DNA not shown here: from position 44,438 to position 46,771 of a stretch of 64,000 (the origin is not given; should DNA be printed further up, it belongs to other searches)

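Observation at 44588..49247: Tightly coupled AAA+ (ChlI/MoxR-like) / DNA methyltransferase / vWA(MIDAS) operon: candidate undescribed NTPase-linked methylation system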

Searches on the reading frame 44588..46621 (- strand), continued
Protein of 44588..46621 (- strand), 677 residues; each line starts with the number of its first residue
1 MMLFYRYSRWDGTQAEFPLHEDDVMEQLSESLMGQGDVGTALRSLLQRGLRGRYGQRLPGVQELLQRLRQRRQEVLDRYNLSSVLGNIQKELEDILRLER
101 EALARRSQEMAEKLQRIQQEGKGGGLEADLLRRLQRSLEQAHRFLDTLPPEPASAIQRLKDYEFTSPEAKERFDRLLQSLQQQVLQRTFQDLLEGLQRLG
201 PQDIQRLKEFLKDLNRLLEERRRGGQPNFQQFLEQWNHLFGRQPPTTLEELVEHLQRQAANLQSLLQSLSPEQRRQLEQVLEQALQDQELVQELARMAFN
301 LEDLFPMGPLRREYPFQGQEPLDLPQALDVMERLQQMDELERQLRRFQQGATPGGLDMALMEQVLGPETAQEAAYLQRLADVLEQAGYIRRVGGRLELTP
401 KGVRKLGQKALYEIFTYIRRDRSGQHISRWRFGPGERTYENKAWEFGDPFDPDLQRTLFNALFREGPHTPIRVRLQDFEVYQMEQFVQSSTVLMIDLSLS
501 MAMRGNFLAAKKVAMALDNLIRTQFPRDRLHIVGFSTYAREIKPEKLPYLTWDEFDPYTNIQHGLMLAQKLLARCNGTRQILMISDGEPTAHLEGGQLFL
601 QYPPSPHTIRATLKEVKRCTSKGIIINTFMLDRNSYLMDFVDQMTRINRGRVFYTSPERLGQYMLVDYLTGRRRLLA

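Call 61: search_protein_families(library=pfam, proteins=[L037:4700-5989:+, L046:3418-4740:+, L046:5337-5858:+, L060:3524-5434:+, L069:3389-5920:+, L077:3490-4731:+, L082:3518-4747:+, L028:5151-5945:+, L028:3989-5041:+, L019:4992-5885:-], max_evalue=0.001)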
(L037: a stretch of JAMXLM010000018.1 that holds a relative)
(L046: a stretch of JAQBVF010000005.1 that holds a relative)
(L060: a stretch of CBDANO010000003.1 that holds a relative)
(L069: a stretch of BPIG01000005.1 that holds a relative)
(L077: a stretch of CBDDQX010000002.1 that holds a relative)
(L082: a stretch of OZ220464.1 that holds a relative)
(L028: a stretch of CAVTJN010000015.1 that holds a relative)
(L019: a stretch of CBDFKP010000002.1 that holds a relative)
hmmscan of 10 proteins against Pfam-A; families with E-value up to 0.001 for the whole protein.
L037:4700-5989:+ (429 aa): 1 family
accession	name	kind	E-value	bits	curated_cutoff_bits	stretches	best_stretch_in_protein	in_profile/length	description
PF01425.27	Amidase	-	3e-93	313.7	27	2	25-317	1-294/445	Amidase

L046:3418-4740:+ (440 aa): 1 family
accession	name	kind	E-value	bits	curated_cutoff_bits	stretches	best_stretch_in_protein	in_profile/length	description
PF09925.14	DUF2157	-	3.6e-39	134.2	32.4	1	25-169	2-144/146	Predicted membrane protein (DUF2157)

L046:5337-5858:+ (173 aa): 1 family
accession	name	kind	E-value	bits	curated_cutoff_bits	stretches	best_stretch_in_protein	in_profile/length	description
PF00857.26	Isochorismatase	-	3.8e-38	131.7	27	1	4-168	2-167/175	Isochorismatase domain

L060:3524-5434:+ (636 aa): 0 families

L069:3389-5920:+ (843 aa): 2 families
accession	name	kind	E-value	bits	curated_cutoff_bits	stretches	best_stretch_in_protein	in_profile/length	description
PF01323.26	DSBA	-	3e-30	105.9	25.6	1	647-830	3-187/191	DSBA-like thioredoxin domain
PF13743.12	Thioredoxin_5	-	0.00082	19.6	27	0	726-816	76-165/186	Thioredoxin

L077:3490-4731:+ (413 aa): 2 families
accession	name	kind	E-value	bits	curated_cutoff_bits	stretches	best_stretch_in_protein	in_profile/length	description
PF09925.14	DUF2157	-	2e-44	151.3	32.4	1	21-167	2-145/146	Predicted membrane protein (DUF2157)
PF14351.11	DUF4401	-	7.8e-06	26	30.4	1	57-397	4-306/307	Domain of unknown function (DUF4401)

L082:3518-4747:+ (409 aa): 1 family
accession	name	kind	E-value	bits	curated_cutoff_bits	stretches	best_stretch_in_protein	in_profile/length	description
PF09925.14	DUF2157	-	1.5e-38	132.3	32.4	1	16-162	2-145/146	Predicted membrane protein (DUF2157)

L028:5151-5945:+ (264 aa): 0 families

L028:3989-5041:+ (350 aa): 0 families

L019:4992-5885:- (297 aa): 3 families
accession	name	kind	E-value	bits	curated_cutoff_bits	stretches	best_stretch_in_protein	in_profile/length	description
PF00941.27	FAD_binding_5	-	9.7e-45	152.9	27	1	8-178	2-169/170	FAD binding domain in molybdopterin dehydrogenase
PF03450.22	CO_deh_flav_C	-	2.2e-28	98.8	25.5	1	187-288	2-101/102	CO dehydrogenase flavoprotein C-terminal domain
PF01565.28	FAD_binding_4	-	0.00055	20.1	26.4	0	12-124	5-108/139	FAD binding domain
